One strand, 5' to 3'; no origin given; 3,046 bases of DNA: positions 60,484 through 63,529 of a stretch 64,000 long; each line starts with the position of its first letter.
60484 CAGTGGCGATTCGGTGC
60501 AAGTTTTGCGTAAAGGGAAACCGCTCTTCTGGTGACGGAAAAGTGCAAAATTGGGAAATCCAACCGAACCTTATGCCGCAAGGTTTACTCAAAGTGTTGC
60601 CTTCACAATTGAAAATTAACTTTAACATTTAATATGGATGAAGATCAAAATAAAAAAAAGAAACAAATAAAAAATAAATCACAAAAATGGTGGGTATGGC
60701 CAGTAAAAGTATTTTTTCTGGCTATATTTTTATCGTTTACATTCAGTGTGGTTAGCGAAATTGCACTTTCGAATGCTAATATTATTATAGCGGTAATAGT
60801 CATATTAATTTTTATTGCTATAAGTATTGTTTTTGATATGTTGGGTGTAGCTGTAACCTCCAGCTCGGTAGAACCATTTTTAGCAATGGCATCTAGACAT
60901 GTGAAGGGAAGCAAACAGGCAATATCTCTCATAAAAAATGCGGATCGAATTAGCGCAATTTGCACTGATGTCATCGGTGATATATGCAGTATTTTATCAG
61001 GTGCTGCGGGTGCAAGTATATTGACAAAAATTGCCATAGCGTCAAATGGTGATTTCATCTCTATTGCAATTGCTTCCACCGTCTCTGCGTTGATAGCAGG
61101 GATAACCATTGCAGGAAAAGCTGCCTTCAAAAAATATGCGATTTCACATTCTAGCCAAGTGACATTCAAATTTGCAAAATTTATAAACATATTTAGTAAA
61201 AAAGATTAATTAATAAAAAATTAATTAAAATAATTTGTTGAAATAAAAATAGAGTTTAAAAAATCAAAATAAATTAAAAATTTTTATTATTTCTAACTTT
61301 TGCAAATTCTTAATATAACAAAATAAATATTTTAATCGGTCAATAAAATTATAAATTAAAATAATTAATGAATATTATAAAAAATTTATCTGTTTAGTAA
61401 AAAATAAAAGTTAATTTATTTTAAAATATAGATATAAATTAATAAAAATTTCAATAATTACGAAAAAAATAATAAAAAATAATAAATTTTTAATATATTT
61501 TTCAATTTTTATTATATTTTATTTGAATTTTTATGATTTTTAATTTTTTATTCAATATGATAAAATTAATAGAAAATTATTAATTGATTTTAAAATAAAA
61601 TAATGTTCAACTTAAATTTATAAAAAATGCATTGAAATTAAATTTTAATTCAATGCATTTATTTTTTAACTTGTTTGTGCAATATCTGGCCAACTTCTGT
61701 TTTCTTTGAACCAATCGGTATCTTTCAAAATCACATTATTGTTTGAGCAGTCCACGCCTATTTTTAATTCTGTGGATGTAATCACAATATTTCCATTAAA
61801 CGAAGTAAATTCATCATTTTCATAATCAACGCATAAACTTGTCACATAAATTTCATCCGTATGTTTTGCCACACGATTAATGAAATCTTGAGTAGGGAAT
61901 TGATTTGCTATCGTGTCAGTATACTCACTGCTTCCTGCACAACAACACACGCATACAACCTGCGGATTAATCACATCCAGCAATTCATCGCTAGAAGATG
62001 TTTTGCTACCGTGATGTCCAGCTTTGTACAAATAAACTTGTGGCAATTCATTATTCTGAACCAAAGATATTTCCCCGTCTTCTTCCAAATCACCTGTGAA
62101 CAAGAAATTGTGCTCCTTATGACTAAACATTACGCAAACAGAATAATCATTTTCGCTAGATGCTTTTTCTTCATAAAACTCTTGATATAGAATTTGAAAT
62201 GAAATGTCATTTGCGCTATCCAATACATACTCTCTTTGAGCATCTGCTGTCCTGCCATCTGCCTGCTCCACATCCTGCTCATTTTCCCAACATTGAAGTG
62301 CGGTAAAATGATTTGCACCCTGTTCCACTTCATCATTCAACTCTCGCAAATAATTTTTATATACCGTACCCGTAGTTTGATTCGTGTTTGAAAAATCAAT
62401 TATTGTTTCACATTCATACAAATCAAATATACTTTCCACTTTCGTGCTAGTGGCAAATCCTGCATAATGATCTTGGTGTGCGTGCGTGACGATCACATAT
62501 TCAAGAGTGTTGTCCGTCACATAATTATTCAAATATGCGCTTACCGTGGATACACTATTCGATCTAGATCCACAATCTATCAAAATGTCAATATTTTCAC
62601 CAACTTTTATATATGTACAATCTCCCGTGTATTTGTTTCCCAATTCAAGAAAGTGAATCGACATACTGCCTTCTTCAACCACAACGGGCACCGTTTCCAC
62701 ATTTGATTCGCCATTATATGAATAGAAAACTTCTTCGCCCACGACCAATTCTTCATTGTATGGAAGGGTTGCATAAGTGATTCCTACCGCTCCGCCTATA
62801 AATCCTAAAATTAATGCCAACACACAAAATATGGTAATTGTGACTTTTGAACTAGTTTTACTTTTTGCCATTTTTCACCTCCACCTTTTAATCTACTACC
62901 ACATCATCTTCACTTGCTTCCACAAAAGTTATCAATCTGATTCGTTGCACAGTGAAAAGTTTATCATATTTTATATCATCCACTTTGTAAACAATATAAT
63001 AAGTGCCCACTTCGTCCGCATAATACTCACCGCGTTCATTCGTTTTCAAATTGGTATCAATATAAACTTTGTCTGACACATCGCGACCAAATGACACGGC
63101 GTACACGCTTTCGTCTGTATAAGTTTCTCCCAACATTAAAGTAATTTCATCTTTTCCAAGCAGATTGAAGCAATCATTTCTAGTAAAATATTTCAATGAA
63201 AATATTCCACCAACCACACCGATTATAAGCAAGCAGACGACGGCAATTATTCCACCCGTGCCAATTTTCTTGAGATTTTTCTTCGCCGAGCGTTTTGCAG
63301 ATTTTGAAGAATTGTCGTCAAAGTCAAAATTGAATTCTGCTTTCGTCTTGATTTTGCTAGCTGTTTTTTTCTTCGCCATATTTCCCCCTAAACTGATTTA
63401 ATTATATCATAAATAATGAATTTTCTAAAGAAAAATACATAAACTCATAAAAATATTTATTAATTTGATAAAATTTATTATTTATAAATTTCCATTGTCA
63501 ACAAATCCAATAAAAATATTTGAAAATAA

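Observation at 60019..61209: Promoter-driven ~550-nt ornate RNA followed by a 191-aa four-TM protein: OLE RNA/OapA-like pair or a new large ncRNA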

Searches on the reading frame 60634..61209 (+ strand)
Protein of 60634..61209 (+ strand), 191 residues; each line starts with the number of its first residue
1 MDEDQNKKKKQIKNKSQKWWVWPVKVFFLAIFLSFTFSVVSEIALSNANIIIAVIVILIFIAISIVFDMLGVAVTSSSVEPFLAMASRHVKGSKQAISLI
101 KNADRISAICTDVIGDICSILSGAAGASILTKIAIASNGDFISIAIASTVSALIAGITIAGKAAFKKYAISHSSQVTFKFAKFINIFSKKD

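Call 4: search_protein_families(library=pfam, proteins=[window:60634-61209:+], max_evalue=1)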
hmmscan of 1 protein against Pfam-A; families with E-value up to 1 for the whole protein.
window:60634-61209:+ (191 aa): 3 families
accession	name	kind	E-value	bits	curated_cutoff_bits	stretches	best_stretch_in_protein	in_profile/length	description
PF01595.25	CNNM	-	3.3e-05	24.1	28.4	1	55-189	1-129/181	Cyclin M transmembrane N-terminal domain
PF09021.16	HutP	-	0.012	16.3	25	1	117-154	79-116/128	HutP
PF12420.13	DUF3671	-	0.046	13.6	34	1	4-66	138-203/223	Fam-L, Fam-M like protein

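Call 5: search_protein_families(library=ncbifam, proteins=[window:60634-61209:+], max_evalue=1)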
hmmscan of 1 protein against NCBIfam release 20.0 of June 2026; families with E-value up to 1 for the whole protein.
window:60634-61209:+ (191 aa): 5 families
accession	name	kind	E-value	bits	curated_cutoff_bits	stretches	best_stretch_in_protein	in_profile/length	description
TIGR01218.1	Gpos_tandem_5TM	subfamily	0.0044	16.8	35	1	7-74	119-199/208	tandem five-TM protein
NF053700.1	bfi2_fam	equivalog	0.0052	16.2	350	1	6-66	19-83/294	Bf21 family immunity protein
NF046000.1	MAG1210_fam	subfamily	0.13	10.9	275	1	4-79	47-124/550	MAG1210 family protein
TIGR02223.1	ftsN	equivalog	0.34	10.4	107.65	1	43-71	22-45/299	cell division protein FtsN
NF041730.1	XrtH_assoc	equivalog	0.97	9.1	35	1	30-77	93-139/184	exosortase H-associated membrane protein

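Call 15: find_encoding_contigs(protein=window:60634-61209:+, flank=3000, max_places=6)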
Protein window:60634-61209:+ (191 aa): 6 contigs read that carry it; 6 places shown.
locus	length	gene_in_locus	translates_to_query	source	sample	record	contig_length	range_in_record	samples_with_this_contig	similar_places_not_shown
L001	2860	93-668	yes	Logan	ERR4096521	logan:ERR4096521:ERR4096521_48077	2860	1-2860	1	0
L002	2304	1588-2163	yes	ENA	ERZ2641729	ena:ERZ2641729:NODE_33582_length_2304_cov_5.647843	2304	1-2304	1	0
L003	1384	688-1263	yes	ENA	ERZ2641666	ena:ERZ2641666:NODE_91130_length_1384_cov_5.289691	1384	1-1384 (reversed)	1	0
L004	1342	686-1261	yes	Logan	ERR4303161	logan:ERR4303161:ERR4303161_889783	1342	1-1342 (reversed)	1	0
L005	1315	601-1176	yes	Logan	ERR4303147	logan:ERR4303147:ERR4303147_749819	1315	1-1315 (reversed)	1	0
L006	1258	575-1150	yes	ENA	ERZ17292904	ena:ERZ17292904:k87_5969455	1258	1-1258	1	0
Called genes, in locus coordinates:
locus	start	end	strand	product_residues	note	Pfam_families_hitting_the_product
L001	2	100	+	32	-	?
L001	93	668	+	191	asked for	-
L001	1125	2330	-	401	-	PF00753:Lactamase_B (weak), PF23023:Anti-Pycsar_Apyc1 (weak)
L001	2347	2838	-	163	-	PF16403:Bact_surface_Ig-like (weak)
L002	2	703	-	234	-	?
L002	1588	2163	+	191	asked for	-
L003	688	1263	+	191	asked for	-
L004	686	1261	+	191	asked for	-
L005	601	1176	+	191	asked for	-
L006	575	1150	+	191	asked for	-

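Call 16: find_related_loci(query=window:60634-61206:+, collection=genome_contigs, flank=3000)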
Query window:60634-61206:+ (191 aa) in genome_contigs; peptide patterns used: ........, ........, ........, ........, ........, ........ (x = any residue, [..] = any of these).
243 stretches matched a pattern; 21 encode a relative of the query (tblastn E <= 1e-3); 21 distinct loci.
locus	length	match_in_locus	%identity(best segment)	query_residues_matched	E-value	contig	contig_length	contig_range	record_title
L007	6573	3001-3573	91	1-191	5e-101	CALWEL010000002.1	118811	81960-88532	MAG: uncultured Clostridia bacterium isolate BRZ_AM__bin38 genome assembly, contig: BRZ_AM__NODE_196_length_118811_cov_8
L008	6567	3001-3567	88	3-191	2e-95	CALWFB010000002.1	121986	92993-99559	MAG: uncultured Clostridia bacterium isolate BRZ_FV__bin19 genome assembly, contig: BRZ_FV__NODE_151_length_121986_cov_6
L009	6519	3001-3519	87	19-191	4e-89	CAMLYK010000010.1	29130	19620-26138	MAG: uncultured Clostridia bacterium isolate ERR4304452_bin.33_MetaWRAP_v1.1_MAG genome assembly, contig: NODE_1821_leng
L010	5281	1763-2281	78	17-191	1e-85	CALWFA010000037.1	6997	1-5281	MAG: uncultured Clostridia bacterium isolate BRZ_AR__bin81 genome assembly, contig: BRZ_AR__NODE_13204_length_6997_cov_1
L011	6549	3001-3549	42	3-190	2e-41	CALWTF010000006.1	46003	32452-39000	MAG: uncultured Clostridia bacterium isolate E09__bin269 genome assembly, contig: E09__k127_7162291, whole genome shotgu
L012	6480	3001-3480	46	27-190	9e-40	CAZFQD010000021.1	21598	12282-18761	MAG TPA_asm: uncultured Oscillospiraceae bacterium isolate SRP178699_co1_131 genome assembly, contig: NODE_2897_length_2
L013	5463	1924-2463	39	5-189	1e-35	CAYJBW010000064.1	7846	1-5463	MAG TPA_asm: uncultured Christensenella sp. isolate ERP122455_co2_177 genome assembly, contig: NODE_2982_length_7846_cov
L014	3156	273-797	40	9-187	3e-34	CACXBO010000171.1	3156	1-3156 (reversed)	MAG: Ruminococcaceae bacterium isolate RUG11115 genome assembly, contig: RUG11115_asm_171, whole genome shotgun sequence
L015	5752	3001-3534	38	7-188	1e-33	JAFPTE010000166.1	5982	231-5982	MAG: Oscillospiraceae bacterium isolate RGIG1452 Dairy_cattle_Rumen.Co__c4655273, whole genome shotgun sequence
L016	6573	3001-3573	47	3-190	3e-43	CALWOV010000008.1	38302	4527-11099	MAG: uncultured Clostridia bacterium isolate BRZ_BR__bin130 genome assembly, contig: BRZ_BR__NODE_2144_length_38302_cov_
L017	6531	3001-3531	39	9-188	1e-32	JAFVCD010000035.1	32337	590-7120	MAG: Oscillospiraceae bacterium isolate RGIG5036 Roe_deer_Rumen.Co__c1272553, whole genome shotgun sequence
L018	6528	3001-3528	38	10-187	1e-32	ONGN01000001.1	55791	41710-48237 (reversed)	uncultured Clostridiales bacterium isolate RUG288 genome assembly, contig: scaffold_158, whole genome shotgun sequence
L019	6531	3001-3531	39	9-188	2e-32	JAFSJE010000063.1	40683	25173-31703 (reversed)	MAG: Oscillospiraceae bacterium isolate RGIG3191 Goat_Reticulum-1__c454115, whole genome shotgun sequence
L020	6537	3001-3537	35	7-189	2e-30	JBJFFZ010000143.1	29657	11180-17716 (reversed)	MAG: Anaerovoracaceae bacterium isolate PUUB25_bin.036 NODE_832_length_29657_cov_8.888690, whole genome shotgun sequence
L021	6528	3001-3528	38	10-187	4e-30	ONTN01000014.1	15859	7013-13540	uncultured Clostridiales bacterium isolate RUG626 genome assembly, contig: scaffold_1876, whole genome shotgun sequence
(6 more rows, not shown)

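Call 34: search_solved_structures(query=window:60634-61206:+, max_evalue=1, show_alignments=2)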
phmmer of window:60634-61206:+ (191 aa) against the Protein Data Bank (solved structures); distinct sequences matched with E-value up to 1: 2.
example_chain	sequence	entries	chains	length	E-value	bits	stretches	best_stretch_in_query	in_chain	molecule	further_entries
7m1u_A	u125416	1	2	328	0.084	16.2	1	51-189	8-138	Hemolysin, contains CBS domains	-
7m1t_A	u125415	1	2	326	0.092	16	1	51-189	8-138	Hemolysin, contains CBS domains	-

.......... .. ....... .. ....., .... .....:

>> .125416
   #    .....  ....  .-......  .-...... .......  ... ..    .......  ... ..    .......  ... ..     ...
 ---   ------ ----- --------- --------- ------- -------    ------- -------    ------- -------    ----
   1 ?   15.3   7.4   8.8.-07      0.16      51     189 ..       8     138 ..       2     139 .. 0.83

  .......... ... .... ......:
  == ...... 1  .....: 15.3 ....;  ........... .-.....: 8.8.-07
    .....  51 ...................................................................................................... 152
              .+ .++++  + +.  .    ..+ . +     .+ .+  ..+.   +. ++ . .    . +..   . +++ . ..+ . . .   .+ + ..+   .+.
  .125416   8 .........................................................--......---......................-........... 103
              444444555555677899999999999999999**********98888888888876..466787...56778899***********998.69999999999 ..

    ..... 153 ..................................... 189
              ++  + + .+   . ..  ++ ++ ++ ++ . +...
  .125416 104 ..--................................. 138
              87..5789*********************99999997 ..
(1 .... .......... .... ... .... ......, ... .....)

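Call 39: find_homologous_proteins(query=window:60634-61206:+, max_evalue=0.001)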
Query window:60634-61206:+ (191 aa): 393 proteins with E <= 0.001 among 812 candidates; the best 120 are listed.
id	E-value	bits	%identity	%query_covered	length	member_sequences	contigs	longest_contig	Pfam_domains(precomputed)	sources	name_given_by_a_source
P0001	3.5e-108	377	99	100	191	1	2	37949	-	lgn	-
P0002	6.7e-100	350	90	100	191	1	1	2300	PF01595.26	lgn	-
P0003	2.7e-99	348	89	100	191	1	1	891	PF01595.26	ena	-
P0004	2.0e-95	335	87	99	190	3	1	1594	-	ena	-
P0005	3.3e-91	322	82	91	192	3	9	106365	-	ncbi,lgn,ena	-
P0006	9.7e-80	284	78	92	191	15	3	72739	PF01595.26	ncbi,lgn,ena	-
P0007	7.0e-79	282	86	88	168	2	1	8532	PF01595.26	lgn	-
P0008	2.0e-74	267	69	98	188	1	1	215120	-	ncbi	-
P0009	5.8e-74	266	72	90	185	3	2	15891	-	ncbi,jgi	-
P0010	7.8e-68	246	61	99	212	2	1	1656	-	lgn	-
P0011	2.7e-67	244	63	96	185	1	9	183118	PF01595.26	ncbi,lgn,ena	-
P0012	6.6e-67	243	63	92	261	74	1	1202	-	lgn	-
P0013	1.0e-66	242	67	90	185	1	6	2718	-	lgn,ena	-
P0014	2.5e-66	241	65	96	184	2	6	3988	PF01595.26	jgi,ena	-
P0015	2.6e-66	241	65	90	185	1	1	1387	-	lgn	-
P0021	2.0e-65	238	65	90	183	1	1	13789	PF01595.26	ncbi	-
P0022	2.4e-65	238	62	95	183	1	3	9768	PF01595.26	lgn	-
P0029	3.3e-63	231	62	90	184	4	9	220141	PF01595.26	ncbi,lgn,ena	-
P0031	3.9e-63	230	63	96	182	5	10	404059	PF01595.26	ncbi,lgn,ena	-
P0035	6.3e-62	226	61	99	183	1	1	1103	PF01595.26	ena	-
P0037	8.3e-62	226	61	97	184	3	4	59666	PF01595.26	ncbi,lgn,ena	-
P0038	1.2e-61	226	62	90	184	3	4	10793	PF01595.26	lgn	-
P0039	1.3e-61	225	62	90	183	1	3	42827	PF01595.26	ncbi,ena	-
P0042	2.1e-61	225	64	96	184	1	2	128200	PF01595.26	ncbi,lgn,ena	-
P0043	4.1e-61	224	60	96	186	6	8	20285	PF01595.26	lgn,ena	-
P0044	4.6e-61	224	61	92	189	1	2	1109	PF01595.26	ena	-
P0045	5.8e-61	223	60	96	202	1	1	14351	PF01595.26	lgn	-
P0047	1.2e-60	222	57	99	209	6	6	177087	PF01595.26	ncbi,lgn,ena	-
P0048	1.3e-60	222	61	90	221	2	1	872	PF01595.26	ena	-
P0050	2.0e-60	222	59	95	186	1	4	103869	PF01595.26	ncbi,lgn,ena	-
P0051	2.3e-60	221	60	96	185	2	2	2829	PF01595.26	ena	-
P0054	4.4e-60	220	58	90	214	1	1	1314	PF01595.26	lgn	-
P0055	4.5e-60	220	59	90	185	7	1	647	PF01595.26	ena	-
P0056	4.5e-60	220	61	97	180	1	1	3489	PF01595.26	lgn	-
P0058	2.3e-59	218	57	95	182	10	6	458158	PF01595.26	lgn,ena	-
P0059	2.4e-59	218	62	89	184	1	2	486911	PF01595.26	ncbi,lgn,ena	-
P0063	4.6e-59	217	64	90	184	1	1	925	PF01595.26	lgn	-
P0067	7.8e-59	216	59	94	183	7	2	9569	PF01595.26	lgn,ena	-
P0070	1.1e-58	216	60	96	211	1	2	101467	PF01595.26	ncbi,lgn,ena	-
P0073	1.5e-58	215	57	96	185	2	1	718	PF01595.26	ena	-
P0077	4.2e-58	214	57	90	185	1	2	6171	PF01595.26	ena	-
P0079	4.4e-58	214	57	95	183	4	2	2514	PF01595.26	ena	-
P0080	4.9e-58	214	56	90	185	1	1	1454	PF01595.26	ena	-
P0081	6.1e-58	213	57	96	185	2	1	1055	PF01595.26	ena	-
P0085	1.1e-57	213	58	96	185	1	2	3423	PF01595.26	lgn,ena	-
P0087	1.5e-57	212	52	92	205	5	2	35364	PF01595.26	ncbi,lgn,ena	-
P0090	1.6e-57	212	58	96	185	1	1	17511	PF01595.26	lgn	-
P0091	1.6e-57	212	60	90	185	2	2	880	PF01595.26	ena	-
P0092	1.7e-57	212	57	96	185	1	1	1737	PF01595.26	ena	-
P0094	2.5e-57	211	57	96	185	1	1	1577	PF01595.26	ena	-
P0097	3.1e-57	211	56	99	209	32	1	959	PF01595.26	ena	-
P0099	6.2e-57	210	58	90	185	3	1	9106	PF01595.26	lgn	-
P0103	1.3e-56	209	59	95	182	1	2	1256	PF01595.26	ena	-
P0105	1.8e-56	209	57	96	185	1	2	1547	PF01595.26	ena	-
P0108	2.4e-56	208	58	93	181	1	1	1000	PF01595.26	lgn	-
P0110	2.9e-56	208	58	90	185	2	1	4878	PF01595.26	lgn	-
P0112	4.3e-56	207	58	96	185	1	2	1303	PF01595.26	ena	-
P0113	5.1e-56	207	60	67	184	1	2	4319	PF01595.26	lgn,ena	-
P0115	1.0e-55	206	55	96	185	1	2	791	PF01595.26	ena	-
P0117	1.5e-55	206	54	96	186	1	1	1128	PF01595.26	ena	-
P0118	1.6e-55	206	57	95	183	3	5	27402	PF01595.26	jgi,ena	-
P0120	2.1e-55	205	51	94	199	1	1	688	PF01595.26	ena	-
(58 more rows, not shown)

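Call 49: predict_structure(alignment_id=A2)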
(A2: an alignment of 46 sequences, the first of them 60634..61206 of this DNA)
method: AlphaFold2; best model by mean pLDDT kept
length: 191 residues; sequences in the alignment: 46
mean_pLDDT: 79.2   pTM: 0.71
mean pLDDT of the five models: 79.2, 78.2, 76.8, 75.0, 71.7
residues with pLDDT >= 90: 7; 70-90: 160; 50-70: 11; < 50: 13
segments of 3 or more residues with pLDDT < 50: 1-13
pLDDT, mean of each block of 10 residues (from residue 1): 44 56 84 84 74 84 90 87 82 83 87 86 78 74 79 86 87 86 77 50
secondary structure, 60 per line:
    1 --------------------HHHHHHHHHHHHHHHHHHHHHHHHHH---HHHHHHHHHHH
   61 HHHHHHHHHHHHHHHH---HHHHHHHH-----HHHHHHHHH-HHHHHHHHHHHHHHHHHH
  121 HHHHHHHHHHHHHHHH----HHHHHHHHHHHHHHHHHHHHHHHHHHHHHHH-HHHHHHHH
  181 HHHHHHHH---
elements in order: H21-46 H50-76 H80-87 H93-101 H103-136 H141-171 H173-188

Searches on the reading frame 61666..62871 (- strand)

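Call 38: search_protein_families(library=pfam, proteins=[window:61666-62871:-], max_evalue=0.001)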
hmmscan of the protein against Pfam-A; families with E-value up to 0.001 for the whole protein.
window:61666-62871:- (401 aa): 2 families
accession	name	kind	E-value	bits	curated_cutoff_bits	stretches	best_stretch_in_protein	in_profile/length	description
PF00753.33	Lactamase_B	-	4.5e-13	50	22.7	1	83-140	6-61/196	Metallo-beta-lactamase superfamily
PF16661.11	Lactamase_B_6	-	0.00023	21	27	1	92-141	5-54/193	Metallo-beta-lactamase superfamily domain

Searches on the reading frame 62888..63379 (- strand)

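Call 38: search_protein_families(library=pfam, proteins=[window:62888-63379:-], max_evalue=0.001)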
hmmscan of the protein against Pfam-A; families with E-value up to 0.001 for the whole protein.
window:62888-63379:- (163 aa): 1 family
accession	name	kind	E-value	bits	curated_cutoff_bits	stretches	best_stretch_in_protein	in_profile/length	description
PF16403.11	Bact_surface_Ig-like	-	1.8e-08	34.7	27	1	72-120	2-50/71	Bacterial surface protein, Ig-like domain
